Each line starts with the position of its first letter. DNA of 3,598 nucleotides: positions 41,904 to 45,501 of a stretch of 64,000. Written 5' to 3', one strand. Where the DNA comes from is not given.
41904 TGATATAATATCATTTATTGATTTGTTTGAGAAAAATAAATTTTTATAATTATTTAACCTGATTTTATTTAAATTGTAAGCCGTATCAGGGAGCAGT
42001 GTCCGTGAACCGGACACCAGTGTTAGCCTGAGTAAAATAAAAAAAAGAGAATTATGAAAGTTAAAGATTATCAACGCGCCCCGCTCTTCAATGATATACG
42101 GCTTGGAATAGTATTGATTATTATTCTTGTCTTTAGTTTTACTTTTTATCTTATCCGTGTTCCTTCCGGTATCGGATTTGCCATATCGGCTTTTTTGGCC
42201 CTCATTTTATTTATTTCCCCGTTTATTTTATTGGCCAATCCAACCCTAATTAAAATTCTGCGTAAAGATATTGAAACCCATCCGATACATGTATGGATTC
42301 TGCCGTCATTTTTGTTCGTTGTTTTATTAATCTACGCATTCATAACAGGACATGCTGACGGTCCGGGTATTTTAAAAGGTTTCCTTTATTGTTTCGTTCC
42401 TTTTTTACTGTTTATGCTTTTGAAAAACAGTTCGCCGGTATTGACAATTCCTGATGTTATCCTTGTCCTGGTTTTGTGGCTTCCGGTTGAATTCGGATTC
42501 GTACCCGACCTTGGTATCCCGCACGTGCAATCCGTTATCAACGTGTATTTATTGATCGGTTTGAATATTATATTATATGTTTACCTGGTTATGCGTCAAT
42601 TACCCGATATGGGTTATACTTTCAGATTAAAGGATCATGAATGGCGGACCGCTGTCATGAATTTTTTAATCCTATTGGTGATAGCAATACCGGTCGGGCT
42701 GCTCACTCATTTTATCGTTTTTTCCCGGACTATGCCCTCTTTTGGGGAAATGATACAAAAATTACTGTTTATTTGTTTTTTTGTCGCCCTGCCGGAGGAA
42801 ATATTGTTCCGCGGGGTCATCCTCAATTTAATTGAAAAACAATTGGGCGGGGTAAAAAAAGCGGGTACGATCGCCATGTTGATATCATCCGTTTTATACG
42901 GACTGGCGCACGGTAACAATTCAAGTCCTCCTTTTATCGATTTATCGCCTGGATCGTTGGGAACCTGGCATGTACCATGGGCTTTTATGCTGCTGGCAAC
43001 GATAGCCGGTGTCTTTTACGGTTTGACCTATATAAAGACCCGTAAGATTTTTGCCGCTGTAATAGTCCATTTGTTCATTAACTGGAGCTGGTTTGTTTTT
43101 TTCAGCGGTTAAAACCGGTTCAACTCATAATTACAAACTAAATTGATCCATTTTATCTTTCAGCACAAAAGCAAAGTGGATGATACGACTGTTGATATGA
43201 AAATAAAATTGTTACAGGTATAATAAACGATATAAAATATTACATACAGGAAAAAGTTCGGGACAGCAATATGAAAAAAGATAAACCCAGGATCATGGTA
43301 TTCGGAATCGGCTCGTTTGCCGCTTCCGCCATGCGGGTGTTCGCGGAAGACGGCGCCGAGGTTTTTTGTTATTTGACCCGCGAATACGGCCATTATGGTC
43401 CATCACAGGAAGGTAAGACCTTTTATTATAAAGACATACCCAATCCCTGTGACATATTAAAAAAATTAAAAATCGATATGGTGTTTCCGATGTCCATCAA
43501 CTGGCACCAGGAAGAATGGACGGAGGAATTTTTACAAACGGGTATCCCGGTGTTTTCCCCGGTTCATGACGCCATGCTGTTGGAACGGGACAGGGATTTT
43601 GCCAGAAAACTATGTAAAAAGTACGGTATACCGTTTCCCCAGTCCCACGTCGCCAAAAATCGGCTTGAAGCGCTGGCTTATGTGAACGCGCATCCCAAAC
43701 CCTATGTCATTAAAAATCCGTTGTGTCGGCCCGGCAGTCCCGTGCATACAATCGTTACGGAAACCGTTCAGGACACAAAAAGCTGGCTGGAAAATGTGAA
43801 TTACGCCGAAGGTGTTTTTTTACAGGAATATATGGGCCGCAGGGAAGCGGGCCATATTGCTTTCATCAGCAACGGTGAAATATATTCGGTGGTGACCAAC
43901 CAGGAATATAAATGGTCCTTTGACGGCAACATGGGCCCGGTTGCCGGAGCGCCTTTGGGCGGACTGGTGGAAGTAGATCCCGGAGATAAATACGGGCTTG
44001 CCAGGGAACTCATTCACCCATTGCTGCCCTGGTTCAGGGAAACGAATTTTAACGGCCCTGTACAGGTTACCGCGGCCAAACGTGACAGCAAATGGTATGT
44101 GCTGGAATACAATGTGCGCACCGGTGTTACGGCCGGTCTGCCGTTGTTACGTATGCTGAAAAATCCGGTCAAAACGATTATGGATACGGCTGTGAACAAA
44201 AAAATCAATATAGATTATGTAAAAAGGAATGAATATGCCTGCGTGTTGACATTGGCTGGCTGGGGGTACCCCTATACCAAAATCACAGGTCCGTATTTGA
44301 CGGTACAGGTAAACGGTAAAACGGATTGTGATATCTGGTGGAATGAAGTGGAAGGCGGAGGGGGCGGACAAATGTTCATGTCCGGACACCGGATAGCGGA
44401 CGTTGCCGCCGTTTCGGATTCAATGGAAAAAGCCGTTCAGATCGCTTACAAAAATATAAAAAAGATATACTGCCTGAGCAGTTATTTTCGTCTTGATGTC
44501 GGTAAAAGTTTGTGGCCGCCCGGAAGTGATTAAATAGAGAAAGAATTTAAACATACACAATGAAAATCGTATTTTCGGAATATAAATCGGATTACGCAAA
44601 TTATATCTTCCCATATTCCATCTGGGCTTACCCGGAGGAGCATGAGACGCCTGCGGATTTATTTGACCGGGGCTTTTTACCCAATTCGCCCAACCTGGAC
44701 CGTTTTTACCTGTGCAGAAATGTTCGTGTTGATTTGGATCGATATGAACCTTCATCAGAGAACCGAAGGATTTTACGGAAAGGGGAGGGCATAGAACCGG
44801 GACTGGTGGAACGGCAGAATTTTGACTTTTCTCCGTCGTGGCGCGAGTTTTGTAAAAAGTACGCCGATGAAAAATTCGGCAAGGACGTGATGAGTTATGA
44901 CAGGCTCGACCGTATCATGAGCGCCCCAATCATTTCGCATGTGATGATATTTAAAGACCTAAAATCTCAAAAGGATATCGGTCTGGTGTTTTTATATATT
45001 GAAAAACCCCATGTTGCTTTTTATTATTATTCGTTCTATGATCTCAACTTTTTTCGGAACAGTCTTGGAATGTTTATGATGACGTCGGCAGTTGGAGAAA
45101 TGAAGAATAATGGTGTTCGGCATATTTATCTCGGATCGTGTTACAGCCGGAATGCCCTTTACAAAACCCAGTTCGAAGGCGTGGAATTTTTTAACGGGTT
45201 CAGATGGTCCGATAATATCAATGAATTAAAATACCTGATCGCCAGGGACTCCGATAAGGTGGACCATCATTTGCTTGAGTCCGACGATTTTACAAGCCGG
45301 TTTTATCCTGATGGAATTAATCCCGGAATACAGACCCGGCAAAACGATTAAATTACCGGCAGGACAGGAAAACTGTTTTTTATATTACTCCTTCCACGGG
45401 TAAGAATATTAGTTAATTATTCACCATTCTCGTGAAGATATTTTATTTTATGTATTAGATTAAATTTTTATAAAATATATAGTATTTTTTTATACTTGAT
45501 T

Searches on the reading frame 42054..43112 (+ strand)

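Call 3: search_protein_families(library=pfam, proteins=[window:42054-43112:+], max_evalue=0.01)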
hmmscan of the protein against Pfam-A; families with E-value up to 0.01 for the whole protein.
window:42054-43112:+ (352 aa): 1 family
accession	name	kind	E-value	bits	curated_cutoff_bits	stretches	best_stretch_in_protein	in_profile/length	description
PF02517.21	Rce1-like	-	2.4e-20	73.1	22.4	1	236-344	7-92/93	Type II CAAX prenyl endopeptidase Rce1-like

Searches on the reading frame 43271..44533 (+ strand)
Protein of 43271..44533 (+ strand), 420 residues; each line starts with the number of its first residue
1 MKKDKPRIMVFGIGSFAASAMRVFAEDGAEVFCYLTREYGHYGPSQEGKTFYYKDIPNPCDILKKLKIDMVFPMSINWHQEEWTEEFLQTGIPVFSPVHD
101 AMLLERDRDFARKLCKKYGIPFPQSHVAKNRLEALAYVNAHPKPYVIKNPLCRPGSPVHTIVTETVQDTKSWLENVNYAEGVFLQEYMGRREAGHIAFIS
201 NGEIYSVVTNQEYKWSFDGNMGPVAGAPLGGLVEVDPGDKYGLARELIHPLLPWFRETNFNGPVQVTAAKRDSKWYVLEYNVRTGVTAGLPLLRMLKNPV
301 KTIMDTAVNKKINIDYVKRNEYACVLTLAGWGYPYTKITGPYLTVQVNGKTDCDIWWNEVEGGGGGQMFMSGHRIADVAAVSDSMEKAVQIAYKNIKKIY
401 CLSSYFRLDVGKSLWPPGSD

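Call 3: search_protein_families(library=pfam, proteins=[window:43271-44533:+], max_evalue=0.01)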
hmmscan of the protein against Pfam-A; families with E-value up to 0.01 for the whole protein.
window:43271-44533:+ (420 aa): 2 families
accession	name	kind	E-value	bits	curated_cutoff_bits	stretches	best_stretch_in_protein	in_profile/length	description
PF01071.24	GARS_A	-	4.4e-09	36.9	27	1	107-285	2-190/194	Phosphoribosylglycinamide synthetase, ATP-grasp (A) domain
PF02843.22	GARS_C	-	2.9e-08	34.4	34.8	1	324-412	2-91/92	Phosphoribosylglycinamide synthetase, C domain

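Call 76: search_protein_families(library=ncbifam, proteins=[window:43271-44533:+], max_evalue=0.001)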
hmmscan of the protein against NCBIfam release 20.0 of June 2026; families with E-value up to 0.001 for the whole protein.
window:43271-44533:+ (420 aa): 1 family
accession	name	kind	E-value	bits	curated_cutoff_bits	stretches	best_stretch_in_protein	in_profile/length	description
TIGR00877.1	purD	equivalog_domain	1e-34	120.1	288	1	55-412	52-421/425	phosphoribosylamine--glycine ligase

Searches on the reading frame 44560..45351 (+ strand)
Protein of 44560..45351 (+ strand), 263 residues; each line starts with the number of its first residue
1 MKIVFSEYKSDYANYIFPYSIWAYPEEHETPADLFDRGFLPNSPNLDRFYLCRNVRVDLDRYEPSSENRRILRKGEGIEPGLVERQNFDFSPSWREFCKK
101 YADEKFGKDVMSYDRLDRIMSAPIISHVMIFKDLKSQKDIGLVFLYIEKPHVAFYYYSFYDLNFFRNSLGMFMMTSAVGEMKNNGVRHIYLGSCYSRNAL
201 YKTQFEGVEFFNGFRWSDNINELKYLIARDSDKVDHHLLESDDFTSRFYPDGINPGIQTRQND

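Call 3: search_protein_families(library=pfam, proteins=[window:44560-45351:+], max_evalue=0.01)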
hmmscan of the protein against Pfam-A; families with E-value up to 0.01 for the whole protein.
window:44560-45351:+ (263 aa): 1 family
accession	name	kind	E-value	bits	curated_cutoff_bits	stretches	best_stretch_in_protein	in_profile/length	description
PF04377.21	ATE_C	-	0.00025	22.1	25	1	143-210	51-120/122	Arginine-tRNA-protein transferase, C terminus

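Call 76: search_protein_families(library=ncbifam, proteins=[window:44560-45351:+], max_evalue=0.001)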
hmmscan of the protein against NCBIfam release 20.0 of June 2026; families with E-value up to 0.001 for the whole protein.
window:44560-45351:+ (263 aa): 6 families
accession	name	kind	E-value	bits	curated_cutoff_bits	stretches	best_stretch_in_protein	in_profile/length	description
NF002343.0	PRK01305.1-4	equivalog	1.9e-12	47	267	1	50-218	68-243/256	arginyltransferase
NF002341.0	PRK01305.1-1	equivalog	1.1e-10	41.6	252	1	44-219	65-240/247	arginyltransferase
NF002346.0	PRK01305.2-3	equivalog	3.2e-09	36.6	170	1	52-217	78-243/247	arginyltransferase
NF002342.0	PRK01305.1-3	equivalog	1.1e-08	35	205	1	44-217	63-236/239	arginyltransferase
NF002344.0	PRK01305.2-1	equivalog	1.1e-07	31.8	252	1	51-213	61-226/241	arginyltransferase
NF002345.0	PRK01305.2-2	equivalog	1.6e-05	25.1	246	1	46-216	60-228/230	arginyltransferase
